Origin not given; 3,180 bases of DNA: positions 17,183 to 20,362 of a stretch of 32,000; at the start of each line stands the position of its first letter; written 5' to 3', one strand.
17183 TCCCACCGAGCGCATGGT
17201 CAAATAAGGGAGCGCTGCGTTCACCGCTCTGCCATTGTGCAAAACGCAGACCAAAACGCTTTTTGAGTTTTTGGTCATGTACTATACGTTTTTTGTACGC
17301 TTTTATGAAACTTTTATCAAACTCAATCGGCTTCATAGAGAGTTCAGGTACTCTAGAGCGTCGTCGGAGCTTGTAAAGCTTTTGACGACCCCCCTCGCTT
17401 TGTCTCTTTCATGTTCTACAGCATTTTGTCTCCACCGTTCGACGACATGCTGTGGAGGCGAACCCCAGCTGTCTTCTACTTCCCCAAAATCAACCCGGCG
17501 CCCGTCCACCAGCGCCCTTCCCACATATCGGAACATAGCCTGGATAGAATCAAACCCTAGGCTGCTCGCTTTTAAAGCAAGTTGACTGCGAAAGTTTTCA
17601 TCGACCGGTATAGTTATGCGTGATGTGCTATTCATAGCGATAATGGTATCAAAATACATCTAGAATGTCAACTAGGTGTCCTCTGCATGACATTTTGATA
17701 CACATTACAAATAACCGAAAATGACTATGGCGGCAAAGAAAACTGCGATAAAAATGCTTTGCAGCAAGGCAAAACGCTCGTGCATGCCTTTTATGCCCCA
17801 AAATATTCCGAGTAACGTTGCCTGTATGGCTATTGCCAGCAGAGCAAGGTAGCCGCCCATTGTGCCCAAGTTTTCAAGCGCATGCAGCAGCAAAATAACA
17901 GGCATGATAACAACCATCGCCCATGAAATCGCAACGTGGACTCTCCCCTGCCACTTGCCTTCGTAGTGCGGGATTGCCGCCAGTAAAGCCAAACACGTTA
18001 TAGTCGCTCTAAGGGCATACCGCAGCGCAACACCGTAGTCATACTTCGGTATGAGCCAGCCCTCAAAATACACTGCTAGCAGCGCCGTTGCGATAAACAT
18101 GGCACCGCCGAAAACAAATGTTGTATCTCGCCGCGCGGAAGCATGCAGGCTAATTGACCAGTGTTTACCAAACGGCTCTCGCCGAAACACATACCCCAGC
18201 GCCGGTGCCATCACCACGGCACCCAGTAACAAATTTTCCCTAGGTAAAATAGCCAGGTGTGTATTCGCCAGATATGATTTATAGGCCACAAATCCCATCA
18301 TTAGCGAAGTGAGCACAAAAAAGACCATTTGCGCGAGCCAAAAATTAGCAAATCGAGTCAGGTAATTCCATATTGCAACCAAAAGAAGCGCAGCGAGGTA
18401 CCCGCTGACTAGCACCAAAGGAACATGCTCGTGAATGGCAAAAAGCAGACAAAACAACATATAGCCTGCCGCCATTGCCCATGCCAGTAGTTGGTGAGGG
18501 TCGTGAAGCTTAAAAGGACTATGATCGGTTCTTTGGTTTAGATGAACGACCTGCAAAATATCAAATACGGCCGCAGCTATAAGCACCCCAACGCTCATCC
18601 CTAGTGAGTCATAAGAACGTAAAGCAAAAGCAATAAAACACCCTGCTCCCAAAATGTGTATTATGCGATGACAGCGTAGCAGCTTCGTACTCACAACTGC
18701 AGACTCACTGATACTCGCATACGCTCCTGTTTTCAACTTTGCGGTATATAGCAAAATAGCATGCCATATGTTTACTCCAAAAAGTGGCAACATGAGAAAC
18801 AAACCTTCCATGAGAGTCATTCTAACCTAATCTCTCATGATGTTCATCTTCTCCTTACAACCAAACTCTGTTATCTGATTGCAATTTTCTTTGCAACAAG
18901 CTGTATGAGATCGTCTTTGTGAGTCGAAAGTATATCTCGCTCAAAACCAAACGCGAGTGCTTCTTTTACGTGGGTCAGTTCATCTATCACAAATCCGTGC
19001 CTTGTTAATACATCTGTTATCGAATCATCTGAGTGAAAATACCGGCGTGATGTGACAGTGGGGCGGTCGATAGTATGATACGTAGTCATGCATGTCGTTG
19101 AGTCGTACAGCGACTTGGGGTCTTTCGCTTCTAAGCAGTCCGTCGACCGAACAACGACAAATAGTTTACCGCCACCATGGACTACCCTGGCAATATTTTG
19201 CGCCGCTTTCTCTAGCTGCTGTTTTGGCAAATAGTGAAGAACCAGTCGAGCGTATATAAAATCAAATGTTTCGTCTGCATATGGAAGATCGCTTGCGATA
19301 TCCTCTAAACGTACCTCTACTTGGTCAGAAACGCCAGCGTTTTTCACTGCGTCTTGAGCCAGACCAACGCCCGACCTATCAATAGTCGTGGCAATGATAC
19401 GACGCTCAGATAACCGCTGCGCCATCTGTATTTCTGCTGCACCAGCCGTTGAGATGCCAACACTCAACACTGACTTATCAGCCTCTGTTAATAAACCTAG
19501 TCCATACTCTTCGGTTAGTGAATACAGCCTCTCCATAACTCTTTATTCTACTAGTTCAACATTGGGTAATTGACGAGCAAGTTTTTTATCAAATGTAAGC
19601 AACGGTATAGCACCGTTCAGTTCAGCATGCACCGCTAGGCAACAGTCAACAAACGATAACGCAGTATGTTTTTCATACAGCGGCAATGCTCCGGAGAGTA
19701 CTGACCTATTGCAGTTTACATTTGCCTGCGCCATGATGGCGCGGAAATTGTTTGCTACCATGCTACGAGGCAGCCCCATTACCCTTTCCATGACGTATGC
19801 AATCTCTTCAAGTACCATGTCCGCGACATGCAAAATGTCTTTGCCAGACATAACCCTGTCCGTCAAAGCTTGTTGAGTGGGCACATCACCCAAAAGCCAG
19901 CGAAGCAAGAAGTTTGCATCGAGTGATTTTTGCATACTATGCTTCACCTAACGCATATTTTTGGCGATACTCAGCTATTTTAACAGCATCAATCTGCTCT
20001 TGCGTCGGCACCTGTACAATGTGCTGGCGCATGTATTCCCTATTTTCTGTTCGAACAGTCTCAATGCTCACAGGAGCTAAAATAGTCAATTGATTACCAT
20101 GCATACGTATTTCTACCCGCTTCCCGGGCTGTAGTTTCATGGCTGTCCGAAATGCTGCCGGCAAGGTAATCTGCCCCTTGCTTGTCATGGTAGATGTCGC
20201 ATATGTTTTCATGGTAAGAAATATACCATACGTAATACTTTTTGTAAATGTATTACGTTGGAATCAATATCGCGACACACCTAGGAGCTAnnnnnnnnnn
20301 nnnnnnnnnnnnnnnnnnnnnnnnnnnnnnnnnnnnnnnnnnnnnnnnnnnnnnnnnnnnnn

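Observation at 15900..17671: Translationally coupled four-gene cassette: RHH antitoxin, RelE/YafQ-like toxin, PD-(D/E)xK-like 308-aa protein, small membrane protein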

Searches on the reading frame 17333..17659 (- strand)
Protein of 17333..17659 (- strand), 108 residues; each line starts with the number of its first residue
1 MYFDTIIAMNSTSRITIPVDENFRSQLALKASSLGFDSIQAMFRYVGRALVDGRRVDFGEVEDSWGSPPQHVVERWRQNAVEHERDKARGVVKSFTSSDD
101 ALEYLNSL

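Call 3: search_protein_families(library=pfam, proteins=[window:17333-17659:-], max_evalue=0.1)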
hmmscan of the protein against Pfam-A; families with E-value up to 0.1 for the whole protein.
window:17333-17659:- (108 aa): 0 families

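Call 4: search_protein_families(library=ncbifam, proteins=[window:17333-17659:-], max_evalue=0.1)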
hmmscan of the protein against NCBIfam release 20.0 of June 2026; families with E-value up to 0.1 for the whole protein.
window:17333-17659:- (108 aa): 0 families

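Call 5: search_protein_families(library=padloc, proteins=[window:17333-17659:-], max_evalue=0.1)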
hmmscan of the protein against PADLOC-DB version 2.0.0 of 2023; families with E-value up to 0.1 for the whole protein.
window:17333-17659:- (108 aa): 0 families

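Call 31: search_protein_families(library=pfam, proteins=[window:17333-17635:-], max_evalue=1)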
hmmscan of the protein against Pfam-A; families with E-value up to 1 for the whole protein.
window:17333-17635:- (100 aa): 1 family
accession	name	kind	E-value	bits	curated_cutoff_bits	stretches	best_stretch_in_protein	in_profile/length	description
PF21218.2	Fpg-like_C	-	0.088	12.9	27.1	1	39-50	11-22/34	Formamidopyrimidine-DNA glycosylase-like, C-terminal domain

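Call 33: search_protein_families(library=phrogs, proteins=[window:17333-17635:-], max_evalue=0.1)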
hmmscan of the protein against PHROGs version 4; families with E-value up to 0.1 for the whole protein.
window:17333-17635:- (100 aa): 0 families

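Call 34: find_homologous_proteins(query=window:17333-17635:-)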
Query window:17333-17635:- (100 aa): 5 proteins with E <= 0.001 among 9 candidates.
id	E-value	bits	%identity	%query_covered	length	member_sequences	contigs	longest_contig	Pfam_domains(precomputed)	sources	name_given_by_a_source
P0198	3.5e-57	208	97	100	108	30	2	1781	-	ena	-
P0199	1.3e-31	126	63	100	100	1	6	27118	-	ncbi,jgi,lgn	jgi:hypothetical protein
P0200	5.7e-31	124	58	99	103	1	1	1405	-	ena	-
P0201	1.0e-28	117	55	100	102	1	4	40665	-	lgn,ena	-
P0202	3.3e-26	109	55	99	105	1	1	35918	-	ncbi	-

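Call 35: find_encoding_contigs(protein=P0201, flank=5000, max_places=2)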
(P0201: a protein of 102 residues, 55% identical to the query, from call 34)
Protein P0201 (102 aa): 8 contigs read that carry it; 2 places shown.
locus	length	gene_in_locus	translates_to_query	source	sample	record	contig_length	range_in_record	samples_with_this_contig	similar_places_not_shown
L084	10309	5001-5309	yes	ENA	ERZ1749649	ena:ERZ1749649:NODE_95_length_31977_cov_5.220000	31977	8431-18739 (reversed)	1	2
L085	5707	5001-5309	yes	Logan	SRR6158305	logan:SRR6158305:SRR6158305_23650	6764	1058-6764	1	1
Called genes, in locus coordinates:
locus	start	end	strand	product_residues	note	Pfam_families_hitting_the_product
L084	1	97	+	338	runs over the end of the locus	PF00140:Sigma70_r1_2, PF04542:Sigma70_r2, PF04539:Sigma70_r3, PF04545:Sigma70_r4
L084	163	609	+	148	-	-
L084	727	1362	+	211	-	PF04542:Sigma70_r2, PF08281:Sigma70_r4_2, PF04545:Sigma70_r4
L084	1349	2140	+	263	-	-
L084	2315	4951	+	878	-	PF02739:5_3_exonuc_N, PF01367:5_3_exonuc, PF00476:DNA_pol_A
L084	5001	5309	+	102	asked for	-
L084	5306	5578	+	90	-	PF15738:YafQ_toxin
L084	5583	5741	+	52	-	-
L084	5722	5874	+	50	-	-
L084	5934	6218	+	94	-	PF04014:MazE_antitoxin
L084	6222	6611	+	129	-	PF01850:PIN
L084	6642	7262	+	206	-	PF13489:Methyltransf_23, PF13847:Methyltransf_31 (weak), PF08241:Methyltransf_11, PF08242:Methyltransf_12, PF13649:Methyltransf_25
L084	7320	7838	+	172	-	PF00293:NUDIX (weak)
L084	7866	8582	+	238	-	PF01326:PPDK_N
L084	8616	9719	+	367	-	PF00391:PEP-utilizers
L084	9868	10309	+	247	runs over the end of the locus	-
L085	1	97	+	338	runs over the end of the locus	PF00140:Sigma70_r1_2, PF04542:Sigma70_r2, PF04539:Sigma70_r3, PF04545:Sigma70_r4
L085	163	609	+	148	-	-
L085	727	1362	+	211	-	PF04542:Sigma70_r2, PF08281:Sigma70_r4_2, PF04545:Sigma70_r4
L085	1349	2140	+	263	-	-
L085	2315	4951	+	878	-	PF02739:5_3_exonuc_N, PF01367:5_3_exonuc, PF00476:DNA_pol_A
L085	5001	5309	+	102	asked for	-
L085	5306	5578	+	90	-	PF15738:YafQ_toxin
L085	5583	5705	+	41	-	?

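Call 36: find_encoding_contigs(protein=P0202, flank=5000, max_places=2)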
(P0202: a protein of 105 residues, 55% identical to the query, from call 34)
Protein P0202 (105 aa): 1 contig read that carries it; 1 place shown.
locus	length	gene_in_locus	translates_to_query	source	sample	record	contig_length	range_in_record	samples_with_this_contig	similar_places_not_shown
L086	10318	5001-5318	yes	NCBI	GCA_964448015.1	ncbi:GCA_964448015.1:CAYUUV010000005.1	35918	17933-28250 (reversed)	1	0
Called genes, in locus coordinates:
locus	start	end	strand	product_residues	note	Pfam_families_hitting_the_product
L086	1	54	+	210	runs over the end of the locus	PF04350:PilO (weak)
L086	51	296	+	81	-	-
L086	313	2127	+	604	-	PF05157:MshEN, PF00437:T2SSE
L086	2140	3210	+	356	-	PF00437:T2SSE, PF13191:AAA_16 (weak), PF13604:AAA_30 (faint), PF13401:AAA_22 (weak)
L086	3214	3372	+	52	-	-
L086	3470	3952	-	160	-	-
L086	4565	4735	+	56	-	PF00482:T2SSF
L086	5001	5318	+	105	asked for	-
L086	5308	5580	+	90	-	PF15738:YafQ_toxin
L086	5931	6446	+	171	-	PF07963:N_methyl (weak)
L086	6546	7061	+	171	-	-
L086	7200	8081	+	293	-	PF06750:A24_N_bact, PF01478:Peptidase_A24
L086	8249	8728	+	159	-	PF20803:PaaX_M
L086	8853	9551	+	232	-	-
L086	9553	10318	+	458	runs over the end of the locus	-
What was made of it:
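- On Multi-gene anti-phage defence system / tripartite toxin-antitoxin (all four genes): Genes 1/2 occur without gene 3 beside them (calls 35, 36).
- The pair works as a stand-alone unit elsewhere (calls 35, 36).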

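Call 40: search_solved_structures(query=A3, max_evalue=10, show_alignments=2)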
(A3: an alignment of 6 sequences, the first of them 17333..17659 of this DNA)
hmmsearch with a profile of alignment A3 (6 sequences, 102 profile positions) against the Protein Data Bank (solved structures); distinct sequences matched with E-value up to 10: 3.
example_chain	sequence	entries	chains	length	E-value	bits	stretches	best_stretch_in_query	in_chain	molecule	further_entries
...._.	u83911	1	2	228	0.44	14.1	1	30-96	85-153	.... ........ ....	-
8zyc_B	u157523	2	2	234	0.46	14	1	30-96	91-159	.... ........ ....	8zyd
5j43_F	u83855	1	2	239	0.48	13.9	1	30-96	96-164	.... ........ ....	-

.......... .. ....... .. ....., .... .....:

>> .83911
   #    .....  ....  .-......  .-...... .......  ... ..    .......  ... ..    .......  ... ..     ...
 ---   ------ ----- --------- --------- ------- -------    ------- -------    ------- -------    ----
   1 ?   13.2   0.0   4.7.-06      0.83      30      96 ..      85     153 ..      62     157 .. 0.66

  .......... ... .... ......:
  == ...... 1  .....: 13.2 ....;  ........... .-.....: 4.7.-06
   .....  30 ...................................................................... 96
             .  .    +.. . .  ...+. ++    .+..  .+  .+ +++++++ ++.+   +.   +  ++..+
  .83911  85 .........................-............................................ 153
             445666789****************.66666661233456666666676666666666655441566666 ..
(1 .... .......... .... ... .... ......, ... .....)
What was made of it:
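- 17333..17635 (-): Gene 1: antitoxin, 100 aa from ATG 17635. The first in-frame ATG at 17659 would give 108 aa but lies inside the promoter spacer. The N-terminus has a putative ribbon-helix-helix pattern. No Pfam, NCBIfam or PDB match (calls 3, 4, 40).
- On Type II toxin-antitoxin, RelE/YafQ toxin family (genes 1 and 2): No PDB or Pfam match for the window protein (calls 3, 40).
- Tried and rejected: The same search with the antitoxin alignment gave only noise, CdiA at E about 0.45 (call 40).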

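Call 58: search_protein_families(library=pfam, alignment_id=A3, max_evalue=5)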
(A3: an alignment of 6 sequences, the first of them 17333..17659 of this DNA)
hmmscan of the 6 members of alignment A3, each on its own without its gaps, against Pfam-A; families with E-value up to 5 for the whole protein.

A. member 1, window:17333-17659:- (108 aa): 1 family
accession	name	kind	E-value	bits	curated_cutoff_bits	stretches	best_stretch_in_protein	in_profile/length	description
PF21218.2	Fpg-like_C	-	0.1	12.7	27.1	1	47-58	11-22/34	Formamidopyrimidine-DNA glycosylase-like, C-terminal domain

B. families by the number of members that match (of 6 scanned): 5 families
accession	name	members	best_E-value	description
PF21218.2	Fpg-like_C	5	0.00039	Formamidopyrimidine-DNA glycosylase-like, C-terminal domain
PF06644.16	ATP11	2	0.031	ATP11 protein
PF01402.27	RHH_1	2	0.043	Ribbon-helix-helix protein, copG family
PF18294.6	Pept_S41_N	1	0.061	Peptidase S41 N-terminal domain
PF03954.19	Lectin_N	1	0.22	Hepatic lectin, N-terminal domain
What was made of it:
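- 17333..17635 (-): RHH_1 is only a weak hit (E = 0.043, 2 of 6 members; call 58).
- On Type II toxin-antitoxin, RelE/YafQ toxin family (genes 1 and 2): RHH_1 hits at E = 0.043 in only 2 of 6 homologues (call 58).
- Closest known: DinJ-YafQ / RelB-RelE type II toxin-antitoxin modules. Different: The antitoxin belongs to a rare unannotated family: 5 homologues, no Pfam or NCBIfam model, only a faint RHH_1 signal (calls 34, 58).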

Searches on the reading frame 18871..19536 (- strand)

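Call 3: search_protein_families(library=pfam, proteins=[window:18871-19536:-], max_evalue=0.1)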
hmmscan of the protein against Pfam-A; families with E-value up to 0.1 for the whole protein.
window:18871-19536:- (221 aa): 11 families
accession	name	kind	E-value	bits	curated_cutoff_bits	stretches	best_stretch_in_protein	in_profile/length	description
PF08241.18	Methyltransf_11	-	2.1e-13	51.2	21.2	1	33-127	9-95/95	Methyltransferase domain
PF13649.12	Methyltransf_25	-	8.5e-13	49.3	27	1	23-123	1-97/97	Methyltransferase domain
PF13847.12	Methyltransf_31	-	5.5e-07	29.8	27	1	30-128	13-110/145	Methyltransferase domain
PF08242.18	Methyltransf_12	-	1.7e-06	29.1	30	1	36-125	12-98/98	Methyltransferase domain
PF13489.12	Methyltransf_23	-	3.8e-06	27.2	27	1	45-186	43-163/164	Methyltransferase domain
PF01209.24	Ubie_methyltran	-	0.00014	21.8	20.1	1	34-132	61-156/233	ubiE/COQ5 methyltransferase family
PF01596.23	Methyltransf_3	-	0.00036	20.3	22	1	19-95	44-125/204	O-methyltransferase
PF03848.20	TehB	-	0.012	15.5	20.4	1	69-134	76-140/193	Tellurite resistance protein TehB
PF01739.24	CheR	-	0.019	14.9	27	1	71-127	118-173/195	CheR methyltransferase, SAM binding domain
PF02353.26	CMAS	-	0.07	12.9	27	1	22-127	65-164/273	Mycolic acid cyclopropane synthetase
PF06325.19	PrmA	-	0.093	12.6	22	0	19-103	161-239/296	Ribosomal protein L11 methyltransferase (PrmA)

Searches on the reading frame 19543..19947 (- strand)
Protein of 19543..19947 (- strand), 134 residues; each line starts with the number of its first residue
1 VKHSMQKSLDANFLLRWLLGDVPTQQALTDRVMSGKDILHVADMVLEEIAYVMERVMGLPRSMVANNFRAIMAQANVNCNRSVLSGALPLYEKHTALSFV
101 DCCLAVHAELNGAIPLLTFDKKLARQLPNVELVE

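Call 31: search_protein_families(library=pfam, proteins=[window:19543-19947:-], max_evalue=1)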
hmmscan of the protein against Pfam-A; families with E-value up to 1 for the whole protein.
window:19543-19947:- (134 aa): 3 families
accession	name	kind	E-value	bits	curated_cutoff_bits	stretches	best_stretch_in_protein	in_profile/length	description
PF01850.27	PIN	-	1.1e-09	39.3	23.6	1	9-125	3-116/120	PIN domain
PF13470.12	PIN_3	-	0.014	16.7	27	1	9-61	4-58/115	PIN domain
PF16289.11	PIN_12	-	0.031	15.1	32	1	9-80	3-75/172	PIN domain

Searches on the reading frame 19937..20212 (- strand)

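Call 31: search_protein_families(library=pfam, proteins=[window:19937-20212:-], max_evalue=1)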
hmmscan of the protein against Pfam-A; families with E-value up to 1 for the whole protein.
window:19937-20212:- (91 aa): 3 families
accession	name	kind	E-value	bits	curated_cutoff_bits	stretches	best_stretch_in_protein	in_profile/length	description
PF04014.23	MazE_antitoxin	-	3.4e-09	36.9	24.7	1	10-49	5-44/48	Antidote-toxin recognition MazE, bacterial antitoxin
PF14250.11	AbrB-like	-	0.0044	17.5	25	1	9-41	35-67/70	AbrB-like transcriptional regulator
PF15937.10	PrlF_antitoxin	-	0.0045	17.6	32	1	7-38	2-33/99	prlF antitoxin for toxin YhaV_toxin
